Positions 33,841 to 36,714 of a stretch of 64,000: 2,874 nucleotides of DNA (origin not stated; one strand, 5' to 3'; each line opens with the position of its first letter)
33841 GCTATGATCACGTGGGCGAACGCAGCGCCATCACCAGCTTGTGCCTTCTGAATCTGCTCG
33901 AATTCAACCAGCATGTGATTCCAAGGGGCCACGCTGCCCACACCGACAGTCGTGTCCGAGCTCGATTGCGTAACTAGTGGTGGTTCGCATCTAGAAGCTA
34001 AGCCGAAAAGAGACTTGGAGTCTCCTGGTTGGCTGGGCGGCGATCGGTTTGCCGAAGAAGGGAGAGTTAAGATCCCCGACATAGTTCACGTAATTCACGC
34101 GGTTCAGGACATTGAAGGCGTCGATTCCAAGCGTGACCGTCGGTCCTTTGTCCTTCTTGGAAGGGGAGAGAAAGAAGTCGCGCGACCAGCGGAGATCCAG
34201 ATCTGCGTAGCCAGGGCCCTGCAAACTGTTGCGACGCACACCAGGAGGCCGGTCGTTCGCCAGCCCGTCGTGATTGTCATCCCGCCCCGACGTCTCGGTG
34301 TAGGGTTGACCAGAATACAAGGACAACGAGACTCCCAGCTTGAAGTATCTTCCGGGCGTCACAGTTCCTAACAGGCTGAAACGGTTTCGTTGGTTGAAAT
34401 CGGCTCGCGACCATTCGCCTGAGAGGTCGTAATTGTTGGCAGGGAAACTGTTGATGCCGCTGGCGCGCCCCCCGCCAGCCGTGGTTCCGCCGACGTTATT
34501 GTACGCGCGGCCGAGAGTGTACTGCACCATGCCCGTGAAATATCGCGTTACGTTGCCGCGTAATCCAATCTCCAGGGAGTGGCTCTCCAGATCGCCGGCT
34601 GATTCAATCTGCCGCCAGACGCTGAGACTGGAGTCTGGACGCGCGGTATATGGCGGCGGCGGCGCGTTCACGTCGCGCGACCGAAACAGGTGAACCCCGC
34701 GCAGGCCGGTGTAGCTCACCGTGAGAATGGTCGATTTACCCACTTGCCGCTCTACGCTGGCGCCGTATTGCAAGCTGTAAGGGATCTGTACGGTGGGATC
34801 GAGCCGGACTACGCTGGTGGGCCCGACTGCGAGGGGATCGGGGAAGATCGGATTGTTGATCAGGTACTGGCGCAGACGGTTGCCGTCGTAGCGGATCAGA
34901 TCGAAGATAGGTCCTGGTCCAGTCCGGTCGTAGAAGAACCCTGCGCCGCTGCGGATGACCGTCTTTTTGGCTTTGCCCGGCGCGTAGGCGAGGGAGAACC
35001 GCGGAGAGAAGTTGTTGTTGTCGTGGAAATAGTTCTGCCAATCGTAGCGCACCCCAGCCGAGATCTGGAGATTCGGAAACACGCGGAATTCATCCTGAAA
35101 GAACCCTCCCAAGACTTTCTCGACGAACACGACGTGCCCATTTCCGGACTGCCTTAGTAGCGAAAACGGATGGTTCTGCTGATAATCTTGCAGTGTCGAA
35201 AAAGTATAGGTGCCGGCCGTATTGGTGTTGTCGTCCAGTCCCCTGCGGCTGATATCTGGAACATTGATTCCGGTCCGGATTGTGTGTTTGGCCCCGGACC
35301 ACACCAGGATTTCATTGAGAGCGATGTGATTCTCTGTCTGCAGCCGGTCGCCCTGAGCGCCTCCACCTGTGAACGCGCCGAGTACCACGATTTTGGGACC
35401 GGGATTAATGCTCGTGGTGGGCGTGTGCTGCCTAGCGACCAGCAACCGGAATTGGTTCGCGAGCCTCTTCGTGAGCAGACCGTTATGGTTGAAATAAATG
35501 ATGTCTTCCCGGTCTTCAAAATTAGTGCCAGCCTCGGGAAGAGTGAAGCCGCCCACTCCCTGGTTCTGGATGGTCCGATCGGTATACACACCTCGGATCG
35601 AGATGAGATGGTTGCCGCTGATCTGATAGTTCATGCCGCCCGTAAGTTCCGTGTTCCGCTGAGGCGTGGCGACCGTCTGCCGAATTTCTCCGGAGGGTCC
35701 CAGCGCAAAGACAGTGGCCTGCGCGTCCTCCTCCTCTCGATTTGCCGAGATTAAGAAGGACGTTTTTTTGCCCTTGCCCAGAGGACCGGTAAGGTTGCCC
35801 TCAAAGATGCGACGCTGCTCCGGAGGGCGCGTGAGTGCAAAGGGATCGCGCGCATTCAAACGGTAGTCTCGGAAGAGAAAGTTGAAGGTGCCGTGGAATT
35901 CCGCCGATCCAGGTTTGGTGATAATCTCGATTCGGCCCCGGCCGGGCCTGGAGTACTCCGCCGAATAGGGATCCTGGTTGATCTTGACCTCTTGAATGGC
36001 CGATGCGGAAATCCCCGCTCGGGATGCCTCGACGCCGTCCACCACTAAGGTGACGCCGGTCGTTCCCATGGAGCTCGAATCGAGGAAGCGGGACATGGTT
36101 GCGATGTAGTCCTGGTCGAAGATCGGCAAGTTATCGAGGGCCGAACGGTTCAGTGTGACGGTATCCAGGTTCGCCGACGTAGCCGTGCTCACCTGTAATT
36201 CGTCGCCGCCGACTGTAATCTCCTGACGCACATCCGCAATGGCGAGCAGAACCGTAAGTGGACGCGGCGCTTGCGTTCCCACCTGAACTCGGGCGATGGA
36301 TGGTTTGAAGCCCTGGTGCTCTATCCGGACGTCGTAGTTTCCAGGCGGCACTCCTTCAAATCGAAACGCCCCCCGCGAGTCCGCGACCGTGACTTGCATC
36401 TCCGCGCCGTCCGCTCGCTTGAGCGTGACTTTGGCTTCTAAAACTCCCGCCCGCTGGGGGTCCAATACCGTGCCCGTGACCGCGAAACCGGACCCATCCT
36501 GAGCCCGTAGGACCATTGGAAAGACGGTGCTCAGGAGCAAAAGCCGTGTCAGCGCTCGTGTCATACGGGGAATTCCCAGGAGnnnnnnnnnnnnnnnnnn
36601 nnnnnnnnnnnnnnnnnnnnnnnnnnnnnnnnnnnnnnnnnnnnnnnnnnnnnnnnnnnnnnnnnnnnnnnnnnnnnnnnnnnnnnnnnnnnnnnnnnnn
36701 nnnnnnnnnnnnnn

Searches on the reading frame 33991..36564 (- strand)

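Call 10: search_protein_families(library=pfam, proteins=[window:33991-36564:-], max_evalue=0.001)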
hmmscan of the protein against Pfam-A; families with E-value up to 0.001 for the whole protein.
window:33991-36564:- (857 aa): 5 families
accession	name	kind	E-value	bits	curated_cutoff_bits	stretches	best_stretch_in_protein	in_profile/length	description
PF25183.1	OMP_b-brl_4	-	5.1e-65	220.8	30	4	514-773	433-731/838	Outer membrane beta barrel domain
PF13620.12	CarboxypepD_reg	-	3.6e-16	59.7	32.3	1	29-106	2-80/82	Carboxypeptidase regulatory-like domain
PF17210.9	SdrD_B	-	1.4e-07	32.2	29.7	1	35-87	18-71/112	SdrD B-like domain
PF00593.30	TonB_dep_Rec_b-barrel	-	4.1e-07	30.7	27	1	388-529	102-227/436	TonB dependent receptor-like, beta-barrel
PF13715.12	CarbopepD_reg_2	-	7.9e-07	29.5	32.2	1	29-111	1-80/88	CarboxypepD_reg-like domain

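Call 92: search_protein_families(library=ncbifam, proteins=[window:33991-36564:-], max_evalue=0.001)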
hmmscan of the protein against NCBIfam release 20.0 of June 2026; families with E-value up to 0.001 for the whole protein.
window:33991-36564:- (857 aa): 1 family
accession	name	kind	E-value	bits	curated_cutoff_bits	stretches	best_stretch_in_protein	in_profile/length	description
NF049945.1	TonB_dep_FCYXU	equivalog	0.00015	20.5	825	1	481-522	379-420/697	TonB-dependent receptor, FCYXU motif-type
